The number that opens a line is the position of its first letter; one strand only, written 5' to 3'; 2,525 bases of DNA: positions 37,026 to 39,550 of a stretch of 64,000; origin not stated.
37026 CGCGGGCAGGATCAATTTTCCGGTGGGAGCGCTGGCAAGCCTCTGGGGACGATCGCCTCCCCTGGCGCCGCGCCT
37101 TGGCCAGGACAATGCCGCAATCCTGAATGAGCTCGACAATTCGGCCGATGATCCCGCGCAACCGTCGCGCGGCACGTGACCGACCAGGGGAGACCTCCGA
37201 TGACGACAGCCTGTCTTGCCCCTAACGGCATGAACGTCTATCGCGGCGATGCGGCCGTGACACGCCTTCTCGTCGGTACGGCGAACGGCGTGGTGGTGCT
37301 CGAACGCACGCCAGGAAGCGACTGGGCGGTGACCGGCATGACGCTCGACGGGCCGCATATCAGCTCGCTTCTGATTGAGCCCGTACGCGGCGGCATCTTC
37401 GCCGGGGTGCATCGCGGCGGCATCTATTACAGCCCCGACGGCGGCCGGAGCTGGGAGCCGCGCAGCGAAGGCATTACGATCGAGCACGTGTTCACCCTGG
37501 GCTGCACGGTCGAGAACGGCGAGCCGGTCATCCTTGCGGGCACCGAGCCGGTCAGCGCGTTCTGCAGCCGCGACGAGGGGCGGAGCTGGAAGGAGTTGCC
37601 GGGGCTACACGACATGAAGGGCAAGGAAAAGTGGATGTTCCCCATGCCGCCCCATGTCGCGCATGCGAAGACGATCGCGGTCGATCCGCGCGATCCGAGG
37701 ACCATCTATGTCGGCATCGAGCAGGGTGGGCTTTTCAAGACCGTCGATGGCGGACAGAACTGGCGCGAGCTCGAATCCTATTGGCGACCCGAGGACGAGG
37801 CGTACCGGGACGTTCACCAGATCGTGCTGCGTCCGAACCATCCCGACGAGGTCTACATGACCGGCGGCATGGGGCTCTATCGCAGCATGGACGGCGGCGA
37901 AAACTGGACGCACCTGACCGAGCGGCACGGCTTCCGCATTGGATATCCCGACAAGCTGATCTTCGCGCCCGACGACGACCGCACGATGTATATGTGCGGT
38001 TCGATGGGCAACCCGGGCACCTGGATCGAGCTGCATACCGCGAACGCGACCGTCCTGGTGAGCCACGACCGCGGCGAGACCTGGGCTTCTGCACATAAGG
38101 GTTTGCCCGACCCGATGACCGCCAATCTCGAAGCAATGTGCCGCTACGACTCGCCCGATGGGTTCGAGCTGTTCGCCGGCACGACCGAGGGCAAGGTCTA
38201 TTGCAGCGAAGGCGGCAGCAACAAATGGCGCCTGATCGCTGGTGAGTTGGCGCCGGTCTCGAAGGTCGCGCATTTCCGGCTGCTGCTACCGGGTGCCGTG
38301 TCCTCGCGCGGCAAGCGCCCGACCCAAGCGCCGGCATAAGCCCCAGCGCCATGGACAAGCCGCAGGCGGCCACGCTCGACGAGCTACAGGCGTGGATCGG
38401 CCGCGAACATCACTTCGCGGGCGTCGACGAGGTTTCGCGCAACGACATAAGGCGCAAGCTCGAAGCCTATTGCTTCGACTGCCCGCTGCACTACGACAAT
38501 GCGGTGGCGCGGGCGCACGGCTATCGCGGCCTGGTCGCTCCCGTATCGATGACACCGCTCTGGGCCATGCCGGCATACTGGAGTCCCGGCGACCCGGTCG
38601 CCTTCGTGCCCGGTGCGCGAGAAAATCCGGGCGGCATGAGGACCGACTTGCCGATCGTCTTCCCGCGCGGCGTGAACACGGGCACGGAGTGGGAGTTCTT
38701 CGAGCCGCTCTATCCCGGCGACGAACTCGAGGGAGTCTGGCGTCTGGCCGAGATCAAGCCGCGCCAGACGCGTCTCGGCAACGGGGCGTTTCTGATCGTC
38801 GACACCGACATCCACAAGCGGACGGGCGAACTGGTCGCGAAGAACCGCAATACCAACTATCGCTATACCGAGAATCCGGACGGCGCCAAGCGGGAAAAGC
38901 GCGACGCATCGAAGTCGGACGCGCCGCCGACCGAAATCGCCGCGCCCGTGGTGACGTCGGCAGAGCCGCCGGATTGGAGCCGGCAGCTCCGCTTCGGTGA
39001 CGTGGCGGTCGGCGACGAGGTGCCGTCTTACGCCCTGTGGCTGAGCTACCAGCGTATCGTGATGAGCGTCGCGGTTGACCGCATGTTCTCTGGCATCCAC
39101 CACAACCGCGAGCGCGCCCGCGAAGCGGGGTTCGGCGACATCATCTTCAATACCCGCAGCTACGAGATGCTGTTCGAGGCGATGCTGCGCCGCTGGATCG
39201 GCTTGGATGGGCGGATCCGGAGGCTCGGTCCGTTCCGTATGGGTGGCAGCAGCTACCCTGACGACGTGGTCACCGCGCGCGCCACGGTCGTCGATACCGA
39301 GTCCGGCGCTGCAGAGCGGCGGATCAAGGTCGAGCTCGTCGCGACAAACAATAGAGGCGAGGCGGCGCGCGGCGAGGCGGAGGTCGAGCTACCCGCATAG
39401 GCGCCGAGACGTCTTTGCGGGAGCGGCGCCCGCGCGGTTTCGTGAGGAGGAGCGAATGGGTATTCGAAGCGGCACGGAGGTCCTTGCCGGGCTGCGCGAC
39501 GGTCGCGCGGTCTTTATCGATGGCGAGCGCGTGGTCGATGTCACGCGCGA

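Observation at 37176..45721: Paralogous cytoplasmic BNR/Asp-box beta-propeller proteins embedded in an aromatic/CoA catabolic cluster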

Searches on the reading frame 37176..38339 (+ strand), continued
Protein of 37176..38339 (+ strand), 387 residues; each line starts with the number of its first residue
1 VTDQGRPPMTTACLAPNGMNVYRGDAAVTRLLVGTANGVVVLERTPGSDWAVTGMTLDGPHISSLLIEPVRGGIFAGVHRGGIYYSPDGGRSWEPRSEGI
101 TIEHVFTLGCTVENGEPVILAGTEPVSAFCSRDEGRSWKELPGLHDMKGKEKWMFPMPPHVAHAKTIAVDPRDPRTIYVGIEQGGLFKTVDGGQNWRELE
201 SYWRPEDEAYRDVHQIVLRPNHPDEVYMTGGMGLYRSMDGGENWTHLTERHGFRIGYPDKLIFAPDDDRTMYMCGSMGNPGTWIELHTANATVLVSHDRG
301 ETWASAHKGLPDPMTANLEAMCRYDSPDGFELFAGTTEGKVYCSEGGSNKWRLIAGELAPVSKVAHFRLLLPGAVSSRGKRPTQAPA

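Call 71: find_encoding_contigs(protein=P0352, flank=8000, max_places=2)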
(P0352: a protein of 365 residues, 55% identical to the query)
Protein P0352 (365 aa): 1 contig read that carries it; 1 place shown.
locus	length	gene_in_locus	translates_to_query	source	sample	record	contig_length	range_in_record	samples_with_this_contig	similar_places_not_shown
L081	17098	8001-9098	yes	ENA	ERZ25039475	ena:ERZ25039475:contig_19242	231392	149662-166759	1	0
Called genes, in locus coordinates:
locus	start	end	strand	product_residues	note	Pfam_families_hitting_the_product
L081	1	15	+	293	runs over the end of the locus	PF02653:BPD_transp_2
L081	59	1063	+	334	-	PF02653:BPD_transp_2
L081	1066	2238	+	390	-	PF01408:GFO_IDH_MocA, PF02894:GFO_IDH_MocA_C (faint), PF22725:GFO_IDH_MocA_C3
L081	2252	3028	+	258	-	PF00596:Aldolase_II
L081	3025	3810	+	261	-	PF09339:HTH_IclR, PF12802:MarR_2 (faint), PF25213:HVO_A0261_N (faint), PF01614:IclR_C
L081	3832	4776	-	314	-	PF04228:Zn_peptidase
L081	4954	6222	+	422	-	PF00355:Rieske, PF19301:LigXa_C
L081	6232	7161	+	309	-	PF00903:Glyoxalase (faint)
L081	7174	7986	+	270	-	PF00248:Aldo_ket_red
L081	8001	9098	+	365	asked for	PF25852:DUF6242_C (faint), PF15902:Sortilin-Vps10 (weak), PF02012:BNR (faint), PF14870:PSII_BNR (faint), PF15902:Sortilin-Vps10 (weak)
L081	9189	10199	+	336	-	PF00005:ABC_tran, PF13304:AAA_21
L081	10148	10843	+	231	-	PF01061:ABC2_membrane, PF12698:ABC2_membrane_3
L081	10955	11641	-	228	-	PF01323:DSBA, PF22234:Rv2466c-like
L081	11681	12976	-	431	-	PF00365:PFK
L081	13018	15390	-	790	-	PF09364:XFP_N, PF03894:XFP, PF09363:XFP_C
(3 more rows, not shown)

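Call 88: predict_structure(alignment_id=A2)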
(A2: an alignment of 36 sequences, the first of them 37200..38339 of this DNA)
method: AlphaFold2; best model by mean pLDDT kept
length: 379 residues; sequences in the alignment: 36
mean_pLDDT: 90.0   pTM: 0.90
mean pLDDT of the five models: 90.0, 89.2, 88.8, 88.1, 85.9
residues with pLDDT >= 90: 273; 70-90: 85; 50-70: 12; < 50: 9
segments of 3 or more residues with pLDDT < 50: 371-379
pLDDT, mean of each block of 10 residues (from residue 1): 95 94 97 93 96 96 96 95 96 93 95 95 96 89 73 89 96 92 94 81 88 96 93 93 79 95 92 82 94 93 90 94 95 90 94 83 69 42
secondary structure, 60 per line:
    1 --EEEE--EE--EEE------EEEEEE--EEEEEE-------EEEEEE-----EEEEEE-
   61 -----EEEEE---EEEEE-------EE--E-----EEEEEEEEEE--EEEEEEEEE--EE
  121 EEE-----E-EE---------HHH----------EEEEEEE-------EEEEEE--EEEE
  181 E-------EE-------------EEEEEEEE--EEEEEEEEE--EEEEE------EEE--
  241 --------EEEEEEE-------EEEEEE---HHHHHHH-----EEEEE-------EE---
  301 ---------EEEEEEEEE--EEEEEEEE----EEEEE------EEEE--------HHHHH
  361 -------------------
elements in order: E3-6 E13-15 E22-27 E30-35 E43-48 E54-59 E66-70 E74-78 E96-105 E108-116 E119-123 E155-161 E169-174 E177-181 E204-211 E214-222 E225-229 E236-238 E249-255 E263-268 H272-278 E284-288 E310-318 E321-328 E333-337 E344-347 H356-360

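Call 90: find_encoding_contigs(protein=P0357, flank=7000, max_places=1)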
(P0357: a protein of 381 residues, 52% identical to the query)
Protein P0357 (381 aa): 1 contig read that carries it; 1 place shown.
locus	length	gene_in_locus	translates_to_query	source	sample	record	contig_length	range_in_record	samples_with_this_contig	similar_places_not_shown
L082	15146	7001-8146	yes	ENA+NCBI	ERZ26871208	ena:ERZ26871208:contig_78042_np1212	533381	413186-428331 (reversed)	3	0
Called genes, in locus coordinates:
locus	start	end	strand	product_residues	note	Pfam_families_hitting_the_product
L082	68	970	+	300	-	PF12974:Phosphonate-bd (weak)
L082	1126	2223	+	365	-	PF08240:ADH_N, PF00107:ADH_zinc_N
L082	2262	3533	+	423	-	PF00355:Rieske, PF19301:LigXa_C, PF19112:VanA_C (faint)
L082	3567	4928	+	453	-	PF00355:Rieske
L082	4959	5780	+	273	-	PF00392:GntR, PF13545:HTH_Crp_2 (weak), PF07702:UTRA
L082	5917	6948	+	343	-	PF03480:DctP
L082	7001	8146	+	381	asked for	PF25852:DUF6242_C (weak), PF15902:Sortilin-Vps10 (weak), PF15899:BNR_6 (faint), PF15902:Sortilin-Vps10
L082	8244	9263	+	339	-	PF09084:NMT1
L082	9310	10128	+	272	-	PF02012:BNR (faint), PF25852:DUF6242_C (faint), PF14870:PSII_BNR (faint), PF15902:Sortilin-Vps10 (faint)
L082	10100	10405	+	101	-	PF15902:Sortilin-Vps10 (weak)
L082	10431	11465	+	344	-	PF03480:DctP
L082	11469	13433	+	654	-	PF04290:DctQ, PF06808:DctM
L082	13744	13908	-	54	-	PF01037:AsnC_trans_reg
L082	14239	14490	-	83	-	-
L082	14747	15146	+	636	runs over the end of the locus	PF00456:Transketolase_N (faint), PF02779:Transket_pyr (weak)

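Call 91: find_encoding_contigs(protein=P0343, flank=7000, max_places=1)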
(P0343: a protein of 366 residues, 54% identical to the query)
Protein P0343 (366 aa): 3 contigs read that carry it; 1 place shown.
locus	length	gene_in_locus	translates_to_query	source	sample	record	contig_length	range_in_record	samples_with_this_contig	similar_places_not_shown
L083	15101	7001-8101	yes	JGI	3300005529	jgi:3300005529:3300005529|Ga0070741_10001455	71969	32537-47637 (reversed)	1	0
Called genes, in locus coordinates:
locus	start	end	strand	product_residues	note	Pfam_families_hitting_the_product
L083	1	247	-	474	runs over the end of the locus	PF11794:HpaB_N, PF03241:HpaB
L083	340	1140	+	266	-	PF00106:adh_short, PF08659:KR (weak), PF13561:adh_short_C2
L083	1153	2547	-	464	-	PF07995:GSDH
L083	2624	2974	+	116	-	-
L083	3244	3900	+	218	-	PF01726:LexA_DNA_bind, PF00717:Peptidase_S24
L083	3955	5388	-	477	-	PF08310:LGFP (faint), PF04294:VanW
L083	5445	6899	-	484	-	PF20695:UbiD_N, PF01977:UbiD, PF20696:UbiD_C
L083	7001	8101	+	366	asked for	PF02012:BNR (faint), PF14870:PSII_BNR (faint), PF13810:DUF4185 (faint), PF25852:DUF6242_C (faint), PF15899:BNR_6 (faint), PF15902:Sortilin-Vps10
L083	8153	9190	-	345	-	PF00296:Bac_luciferase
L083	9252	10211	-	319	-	PF16868:NMT1_3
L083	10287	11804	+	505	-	PF20695:UbiD_N, PF01977:UbiD, PF20696:UbiD_C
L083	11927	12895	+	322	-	-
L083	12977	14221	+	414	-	PF00355:Rieske, PF19301:LigXa_C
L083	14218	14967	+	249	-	PF14518:Haem_oxygenas_2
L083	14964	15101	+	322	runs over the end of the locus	PF00701:DHDPS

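Call 93: fold_search(model_id=the predicted structure, library=pdb)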
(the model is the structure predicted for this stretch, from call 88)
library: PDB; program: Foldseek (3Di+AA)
matches with E <= 10: 1832; with E <= 0.001: 1414
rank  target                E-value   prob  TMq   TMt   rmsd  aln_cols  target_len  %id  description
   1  3b7f                  1.1e-21  1.00  0.73  0.75   3.6       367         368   26  Crystal structure of a putative glycosyl hydrolase with bnr repeats (reut_b4987) from ralstonia eutropha jmp134 at 2.20  (released 2007-11-13)
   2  6p2k_A                2.9e-12  1.00  0.59  0.30   4.4       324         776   16  Crystal structure of AFV00434, an ancestral GH74 enzyme (released 2019-07-31)
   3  5fzp_B                3.2e-12  1.00  0.54  0.59   6.7       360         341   17  Structure of the dispase autolysis inducing protein from Streptomyces mobaraensis (released 2016-08-10)
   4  2cn2_A                5.5e-12  1.00  0.53  0.31  10.0       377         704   18  Crystal Structures of Clostridium thermocellum Xyloglucanase (released 2006-05-22)
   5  6mgl_A                6.5e-12  1.00  0.56  0.30   9.1       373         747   16  Crystal structure of the catalytic domain from GH74 enzyme PoGH74 from Paenibacillus odorifer, D60A mutant in complex  (released 2019-01-23)
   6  2cn3_A                6.8e-12  1.00  0.53  0.30   7.0       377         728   19  Crystal Structures of Clostridium thermocellum Xyloglucanase (released 2006-05-22)
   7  3a0f                  7.2e-12  1.00  0.54  0.29   6.1       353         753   16  The crystal structure of Geotrichum sp. M128 xyloglucanase (released 2009-09-08)
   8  6p2m_A                8.4e-12  1.00  0.55  0.32   9.6       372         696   14  Crystal structure of the Caldicellulosiruptor lactoaceticus GH74 (ClGH74a) enzyme in complex with LLG xyloglucan (released 2019-07-31)
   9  6mgj_A                8.4e-12  1.00  0.56  0.30   9.2       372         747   17  Crystal structure of the catalytic domain from GH74 enzyme PoGH74 from Paenibacillus odorifer, apoenzyme (released 2019-01-23)
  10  6p2k_B                1.8e-11  1.00  0.60  0.31   7.4       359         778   15  Crystal structure of AFV00434, an ancestral GH74 enzyme (released 2019-07-31)
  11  5fzp_A                2.5e-11  1.00  0.55  0.60   6.6       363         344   16  Structure of the dispase autolysis inducing protein from Streptomyces mobaraensis (released 2016-08-10)
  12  6fhp_A                2.6e-11  1.00  0.56  0.61   6.6       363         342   16  DAIP in complex with a C-terminal fragment of thermolysin (released 2018-09-12)
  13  6p2o_A                2.9e-11  1.00  0.56  0.31   5.7       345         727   17  Crystal structure of Streptomyces rapamycinicus GH74 in complex with xyloglucan fragments XLLG and XXXG (released 2019-07-31)
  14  6p2n                  4.2e-11  1.00  0.56  0.30   9.4       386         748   18  Crystal structure of Paenibacillus graminis GH74 (PgGH74) (released 2019-07-31)
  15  5fkq_A                4.9e-11  1.00  0.57  0.31   9.5       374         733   18  Unraveling the first step of xyloglucan degradation by the soil saprophyte Cellvibrio japonicus through the functional (released 2015-11-04)
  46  1ri6                  3.9e-08  1.00  0.56  0.62   5.2       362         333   13  Structure of a putative isomerase from E. coli (released 2003-11-25)
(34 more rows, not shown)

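Call 97: list_cluster_members(proteins=[P0001, window:37200-38339:+])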
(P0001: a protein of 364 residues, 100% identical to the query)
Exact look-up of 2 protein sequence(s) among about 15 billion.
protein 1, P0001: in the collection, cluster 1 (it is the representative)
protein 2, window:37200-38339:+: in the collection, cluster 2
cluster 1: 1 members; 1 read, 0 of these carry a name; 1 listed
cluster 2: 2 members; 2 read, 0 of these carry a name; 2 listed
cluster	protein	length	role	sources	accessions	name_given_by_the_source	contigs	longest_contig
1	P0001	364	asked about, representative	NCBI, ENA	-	-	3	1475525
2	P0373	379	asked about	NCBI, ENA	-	-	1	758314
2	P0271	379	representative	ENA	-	-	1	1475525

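Call 98: find_encoding_contigs(protein=window:37200-38339:+, flank=2000, max_places=2)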
Protein window:37200-38339:+ (379 aa): no gene with exactly this product is on record in the collection.

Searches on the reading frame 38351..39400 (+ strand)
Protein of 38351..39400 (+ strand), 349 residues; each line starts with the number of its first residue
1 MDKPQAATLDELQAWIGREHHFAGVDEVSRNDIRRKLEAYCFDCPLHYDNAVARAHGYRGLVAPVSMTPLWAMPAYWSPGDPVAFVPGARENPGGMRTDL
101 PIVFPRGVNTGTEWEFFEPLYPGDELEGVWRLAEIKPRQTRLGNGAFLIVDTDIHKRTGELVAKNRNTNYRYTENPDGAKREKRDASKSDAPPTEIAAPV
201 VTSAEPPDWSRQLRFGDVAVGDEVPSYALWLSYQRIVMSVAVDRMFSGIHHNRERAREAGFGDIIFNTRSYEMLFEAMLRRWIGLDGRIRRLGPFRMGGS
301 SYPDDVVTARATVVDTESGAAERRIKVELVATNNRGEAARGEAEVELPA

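Call 9: search_protein_families(library=pfam, proteins=[window:38351-39400:+], max_evalue=0.001)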
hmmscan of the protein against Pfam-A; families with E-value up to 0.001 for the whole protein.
window:38351-39400:+ (349 aa): 1 family
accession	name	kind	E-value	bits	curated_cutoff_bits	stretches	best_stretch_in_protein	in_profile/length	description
PF13452.11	FAS1_DH_region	-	4.1e-19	69.5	22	1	14-164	1-131/132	FAS1-like, dehydratase domain region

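Call 94: search_solved_structures(query=window:38351-39400:+, max_evalue=0.001)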
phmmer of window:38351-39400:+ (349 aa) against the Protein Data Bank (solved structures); distinct sequences matched with E-value up to 0.001: 6.
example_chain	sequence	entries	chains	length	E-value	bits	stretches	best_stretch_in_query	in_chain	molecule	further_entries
5i7n_A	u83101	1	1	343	2.2e-06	30.1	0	214-292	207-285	MaoC-like dehydratase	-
4w78_B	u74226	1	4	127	9.8e-06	27.9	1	220-340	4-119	Hydratase ChsH2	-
4wnb_B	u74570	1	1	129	1e-05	27.9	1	220-342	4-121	Hydratase ChsH1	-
4w78_A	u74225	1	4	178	2.3e-05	26.7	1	26-148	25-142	Hydratase ChsH1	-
4wnb_A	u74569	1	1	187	2.5e-05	26.6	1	26-148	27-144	Hydratase ChsH2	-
4v12_A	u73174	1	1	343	0.00031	23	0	212-293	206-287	MAOC LIKE DOMAIN PROTEIN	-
